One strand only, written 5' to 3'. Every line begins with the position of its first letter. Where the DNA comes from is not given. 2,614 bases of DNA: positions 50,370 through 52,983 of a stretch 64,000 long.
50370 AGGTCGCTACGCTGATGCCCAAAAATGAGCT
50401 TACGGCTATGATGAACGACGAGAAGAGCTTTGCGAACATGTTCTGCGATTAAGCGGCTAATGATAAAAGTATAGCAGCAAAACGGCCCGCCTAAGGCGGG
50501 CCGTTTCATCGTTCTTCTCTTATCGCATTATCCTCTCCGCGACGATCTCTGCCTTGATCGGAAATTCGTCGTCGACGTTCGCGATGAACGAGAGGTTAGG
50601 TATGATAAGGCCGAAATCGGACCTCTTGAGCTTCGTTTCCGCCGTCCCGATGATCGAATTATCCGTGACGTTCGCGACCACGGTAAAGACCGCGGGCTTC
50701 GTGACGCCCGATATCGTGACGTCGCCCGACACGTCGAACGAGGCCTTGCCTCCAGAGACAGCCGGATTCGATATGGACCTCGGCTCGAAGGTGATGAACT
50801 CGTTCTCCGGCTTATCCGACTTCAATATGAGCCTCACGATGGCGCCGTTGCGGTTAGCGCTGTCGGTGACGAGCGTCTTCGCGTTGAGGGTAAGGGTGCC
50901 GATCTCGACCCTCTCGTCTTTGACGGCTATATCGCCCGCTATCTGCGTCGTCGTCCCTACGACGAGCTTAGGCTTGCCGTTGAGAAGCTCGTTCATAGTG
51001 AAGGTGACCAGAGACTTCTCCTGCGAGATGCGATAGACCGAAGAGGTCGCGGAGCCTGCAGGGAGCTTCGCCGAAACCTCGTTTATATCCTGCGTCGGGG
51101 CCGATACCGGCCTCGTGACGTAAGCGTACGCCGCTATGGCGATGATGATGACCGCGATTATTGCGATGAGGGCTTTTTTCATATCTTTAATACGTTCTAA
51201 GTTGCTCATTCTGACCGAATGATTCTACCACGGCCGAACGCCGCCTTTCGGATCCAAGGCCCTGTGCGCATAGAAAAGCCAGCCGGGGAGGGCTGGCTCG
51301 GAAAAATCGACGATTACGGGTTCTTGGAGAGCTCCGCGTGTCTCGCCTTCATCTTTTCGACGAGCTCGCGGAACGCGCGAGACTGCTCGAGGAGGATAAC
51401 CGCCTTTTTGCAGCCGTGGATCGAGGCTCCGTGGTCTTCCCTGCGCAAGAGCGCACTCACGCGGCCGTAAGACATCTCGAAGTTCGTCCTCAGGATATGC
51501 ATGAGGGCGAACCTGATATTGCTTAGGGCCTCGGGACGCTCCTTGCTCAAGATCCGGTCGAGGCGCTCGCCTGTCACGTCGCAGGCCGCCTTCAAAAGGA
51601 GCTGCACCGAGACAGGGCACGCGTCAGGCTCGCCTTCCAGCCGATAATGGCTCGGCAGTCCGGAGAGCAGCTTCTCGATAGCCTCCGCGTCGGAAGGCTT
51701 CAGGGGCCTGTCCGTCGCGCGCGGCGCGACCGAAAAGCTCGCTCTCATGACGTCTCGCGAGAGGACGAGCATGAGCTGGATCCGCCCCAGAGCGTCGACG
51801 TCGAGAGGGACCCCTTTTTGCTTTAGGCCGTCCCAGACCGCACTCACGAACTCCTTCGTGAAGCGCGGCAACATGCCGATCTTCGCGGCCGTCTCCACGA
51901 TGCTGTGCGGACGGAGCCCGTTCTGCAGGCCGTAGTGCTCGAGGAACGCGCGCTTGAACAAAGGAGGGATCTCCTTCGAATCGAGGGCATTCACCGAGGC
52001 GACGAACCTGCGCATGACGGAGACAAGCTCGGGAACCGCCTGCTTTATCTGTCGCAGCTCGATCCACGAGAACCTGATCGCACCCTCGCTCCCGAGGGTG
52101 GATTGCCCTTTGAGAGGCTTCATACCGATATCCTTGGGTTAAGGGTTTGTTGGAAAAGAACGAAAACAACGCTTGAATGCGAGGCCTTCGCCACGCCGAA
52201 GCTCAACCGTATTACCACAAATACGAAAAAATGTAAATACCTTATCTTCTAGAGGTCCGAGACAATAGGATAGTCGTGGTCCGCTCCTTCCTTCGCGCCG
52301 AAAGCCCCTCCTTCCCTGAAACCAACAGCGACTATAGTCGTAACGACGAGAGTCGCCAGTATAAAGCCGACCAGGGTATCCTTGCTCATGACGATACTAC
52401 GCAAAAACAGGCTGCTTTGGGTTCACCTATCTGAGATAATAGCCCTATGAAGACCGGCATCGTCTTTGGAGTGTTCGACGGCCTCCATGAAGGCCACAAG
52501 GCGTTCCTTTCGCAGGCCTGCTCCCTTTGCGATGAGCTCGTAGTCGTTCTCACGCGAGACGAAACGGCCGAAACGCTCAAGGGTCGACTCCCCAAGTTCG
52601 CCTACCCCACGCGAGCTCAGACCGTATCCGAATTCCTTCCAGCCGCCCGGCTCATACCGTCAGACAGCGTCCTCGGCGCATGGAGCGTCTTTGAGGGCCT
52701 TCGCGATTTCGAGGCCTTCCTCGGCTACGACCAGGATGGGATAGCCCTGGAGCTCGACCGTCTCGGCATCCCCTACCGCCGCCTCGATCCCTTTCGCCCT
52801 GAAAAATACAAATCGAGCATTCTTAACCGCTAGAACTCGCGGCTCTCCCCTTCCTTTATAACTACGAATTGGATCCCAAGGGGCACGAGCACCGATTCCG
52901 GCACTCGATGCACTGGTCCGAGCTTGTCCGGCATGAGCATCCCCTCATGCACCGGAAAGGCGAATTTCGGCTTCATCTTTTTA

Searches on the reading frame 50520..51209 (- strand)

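Call 32: search_protein_families(library=pfam, proteins=[window:50520-51209:-], max_evalue=0.01)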
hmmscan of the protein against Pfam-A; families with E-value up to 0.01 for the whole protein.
window:50520-51209:- (229 aa): 1 family
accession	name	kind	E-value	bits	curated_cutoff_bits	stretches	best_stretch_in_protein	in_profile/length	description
PF04264.18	YceI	-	1e-18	68.6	23.7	1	59-224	1-150/150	YceI-like domain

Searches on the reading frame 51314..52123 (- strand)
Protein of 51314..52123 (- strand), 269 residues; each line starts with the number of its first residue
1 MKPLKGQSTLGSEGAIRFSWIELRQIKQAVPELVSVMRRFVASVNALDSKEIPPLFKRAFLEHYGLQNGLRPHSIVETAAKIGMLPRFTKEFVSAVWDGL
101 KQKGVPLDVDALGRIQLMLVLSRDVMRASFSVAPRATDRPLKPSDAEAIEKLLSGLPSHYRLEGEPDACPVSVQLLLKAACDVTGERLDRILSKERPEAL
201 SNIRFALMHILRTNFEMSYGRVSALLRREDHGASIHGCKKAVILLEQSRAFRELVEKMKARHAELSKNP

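Call 15: search_protein_families(library=pfam, proteins=[window:51314-52123:-], max_evalue=0.01)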
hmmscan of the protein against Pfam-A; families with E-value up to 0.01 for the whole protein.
window:51314-52123:- (269 aa): 1 family
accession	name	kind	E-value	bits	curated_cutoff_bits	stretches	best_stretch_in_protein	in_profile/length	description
PF08299.17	Bac_DnaA_C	-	2.6e-06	27.8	31.5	1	176-240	4-68/69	Bacterial dnaA protein helix-turn-helix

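Call 72: search_protein_families(library=ncbifam, proteins=[window:51314-52123:-], max_evalue=0.01)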
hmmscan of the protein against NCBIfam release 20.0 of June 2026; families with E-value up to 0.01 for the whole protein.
window:51314-52123:- (269 aa): 2 families
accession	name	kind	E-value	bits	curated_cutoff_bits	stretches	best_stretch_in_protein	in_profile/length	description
TIGR00362.1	DnaA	equivalog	0.00018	20.7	343.9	1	171-259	346-434/437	chromosomal replication initiator protein DnaA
NF001154.0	PRK00149.3-3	equivalog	0.00018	20.6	410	1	175-261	370-457/462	chromosomal replication initiator protein DnaA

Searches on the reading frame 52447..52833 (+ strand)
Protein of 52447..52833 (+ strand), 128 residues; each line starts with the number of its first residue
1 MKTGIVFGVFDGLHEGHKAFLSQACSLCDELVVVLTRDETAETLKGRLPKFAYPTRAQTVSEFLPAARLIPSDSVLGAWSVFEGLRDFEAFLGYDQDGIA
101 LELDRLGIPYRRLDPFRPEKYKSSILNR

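Call 15: search_protein_families(library=pfam, proteins=[window:52447-52833:+], max_evalue=0.01)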
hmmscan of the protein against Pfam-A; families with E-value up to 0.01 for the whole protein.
window:52447-52833:+ (128 aa): 2 families
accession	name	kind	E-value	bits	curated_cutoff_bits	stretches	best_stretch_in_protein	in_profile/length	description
PF01467.32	CTP_transf_like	-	2.4e-07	31.4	21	1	6-63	2-57/133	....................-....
PF06574.18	FAD_syn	-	0.00014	22.2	27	1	4-30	9-35/158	FAD synthetase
